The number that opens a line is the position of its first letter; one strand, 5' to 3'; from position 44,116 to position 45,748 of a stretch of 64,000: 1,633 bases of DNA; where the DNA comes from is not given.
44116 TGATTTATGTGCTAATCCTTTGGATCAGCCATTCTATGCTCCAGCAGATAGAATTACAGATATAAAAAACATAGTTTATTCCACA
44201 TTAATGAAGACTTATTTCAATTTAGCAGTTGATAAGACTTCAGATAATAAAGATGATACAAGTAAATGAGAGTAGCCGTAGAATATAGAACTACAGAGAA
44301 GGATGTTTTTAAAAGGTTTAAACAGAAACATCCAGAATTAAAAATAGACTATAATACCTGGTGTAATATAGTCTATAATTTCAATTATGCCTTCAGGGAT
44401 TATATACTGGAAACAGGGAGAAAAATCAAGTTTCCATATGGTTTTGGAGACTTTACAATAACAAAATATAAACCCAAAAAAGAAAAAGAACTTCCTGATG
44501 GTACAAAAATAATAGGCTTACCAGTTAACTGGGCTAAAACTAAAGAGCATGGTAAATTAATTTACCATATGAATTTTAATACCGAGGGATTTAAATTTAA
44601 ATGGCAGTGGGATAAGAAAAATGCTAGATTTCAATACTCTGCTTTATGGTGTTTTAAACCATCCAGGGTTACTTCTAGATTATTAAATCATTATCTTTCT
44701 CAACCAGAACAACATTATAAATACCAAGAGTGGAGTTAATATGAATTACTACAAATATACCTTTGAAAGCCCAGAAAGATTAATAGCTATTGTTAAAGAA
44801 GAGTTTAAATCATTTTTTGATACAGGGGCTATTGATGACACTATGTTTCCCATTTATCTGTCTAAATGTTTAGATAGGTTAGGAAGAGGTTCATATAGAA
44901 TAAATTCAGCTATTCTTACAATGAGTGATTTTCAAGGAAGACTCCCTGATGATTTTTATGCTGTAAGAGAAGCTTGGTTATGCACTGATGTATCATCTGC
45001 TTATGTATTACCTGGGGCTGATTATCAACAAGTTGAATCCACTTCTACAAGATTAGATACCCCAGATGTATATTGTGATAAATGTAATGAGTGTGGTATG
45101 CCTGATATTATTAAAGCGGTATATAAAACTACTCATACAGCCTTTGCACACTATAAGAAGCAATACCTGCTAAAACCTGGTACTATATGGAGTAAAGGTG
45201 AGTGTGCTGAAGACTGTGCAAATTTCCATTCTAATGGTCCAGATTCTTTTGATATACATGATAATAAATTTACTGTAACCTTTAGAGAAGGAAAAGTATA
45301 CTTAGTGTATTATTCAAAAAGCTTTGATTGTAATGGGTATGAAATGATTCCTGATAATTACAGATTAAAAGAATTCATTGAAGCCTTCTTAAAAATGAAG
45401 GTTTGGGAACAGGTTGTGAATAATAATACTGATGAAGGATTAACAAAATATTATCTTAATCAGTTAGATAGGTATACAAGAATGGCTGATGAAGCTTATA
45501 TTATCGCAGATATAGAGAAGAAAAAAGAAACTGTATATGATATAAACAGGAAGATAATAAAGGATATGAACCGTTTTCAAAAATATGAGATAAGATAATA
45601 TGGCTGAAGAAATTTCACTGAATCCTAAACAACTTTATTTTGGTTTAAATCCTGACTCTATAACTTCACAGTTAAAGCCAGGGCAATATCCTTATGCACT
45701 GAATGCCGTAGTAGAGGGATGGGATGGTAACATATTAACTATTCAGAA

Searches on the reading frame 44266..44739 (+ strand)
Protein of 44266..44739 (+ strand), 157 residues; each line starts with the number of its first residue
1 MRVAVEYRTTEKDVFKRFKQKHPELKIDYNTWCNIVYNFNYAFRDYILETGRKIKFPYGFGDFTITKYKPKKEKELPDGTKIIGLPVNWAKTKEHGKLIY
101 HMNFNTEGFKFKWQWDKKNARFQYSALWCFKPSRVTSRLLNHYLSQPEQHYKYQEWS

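Call 13: search_protein_families(library=pfam, proteins=[window:44266-44739:+], max_evalue=0.01)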
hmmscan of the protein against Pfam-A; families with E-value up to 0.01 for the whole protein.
window:44266-44739:+ (157 aa): 0 families

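Call 51: search_protein_families(library=pfam, proteins=[window:44266-44739:+], max_evalue=0.05)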
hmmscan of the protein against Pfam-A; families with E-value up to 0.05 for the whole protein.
window:44266-44739:+ (157 aa): 1 family
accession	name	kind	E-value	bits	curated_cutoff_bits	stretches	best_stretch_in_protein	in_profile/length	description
PF23075.1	zf-C2H2_ZNF462_11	-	0.019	15.2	27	0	11-30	17-36/45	Zinc finger protein 462, C2H2 zinc finger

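Call 70: search_protein_families(library=ncbifam, proteins=[window:44266-44739:+], max_evalue=0.001)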
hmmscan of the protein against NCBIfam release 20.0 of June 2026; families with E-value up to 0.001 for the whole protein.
window:44266-44739:+ (157 aa): 0 families

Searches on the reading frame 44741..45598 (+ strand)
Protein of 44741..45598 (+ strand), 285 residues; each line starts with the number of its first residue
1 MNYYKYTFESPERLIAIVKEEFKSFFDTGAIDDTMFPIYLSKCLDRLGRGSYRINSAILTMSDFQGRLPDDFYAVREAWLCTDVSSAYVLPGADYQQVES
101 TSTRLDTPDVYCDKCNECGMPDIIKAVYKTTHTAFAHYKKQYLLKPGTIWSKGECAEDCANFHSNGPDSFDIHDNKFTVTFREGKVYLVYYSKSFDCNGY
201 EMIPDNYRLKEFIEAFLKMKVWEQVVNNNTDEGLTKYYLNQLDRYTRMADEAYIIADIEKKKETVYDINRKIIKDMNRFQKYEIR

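Call 5: search_protein_families(library=phrogs, proteins=[window:44741-45598:+], max_evalue=0.001)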
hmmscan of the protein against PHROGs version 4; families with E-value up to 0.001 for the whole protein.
window:44741-45598:+ (285 aa): 0 families

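Call 13: search_protein_families(library=pfam, proteins=[window:44741-45598:+], max_evalue=0.01)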
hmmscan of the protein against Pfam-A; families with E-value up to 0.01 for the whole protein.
window:44741-45598:+ (285 aa): 1 family
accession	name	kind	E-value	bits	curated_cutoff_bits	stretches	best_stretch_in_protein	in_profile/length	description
PF24228.1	CrAss_Ring_1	-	9.4e-07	28.9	27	1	57-280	53-255/272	Phage tail ring protein 1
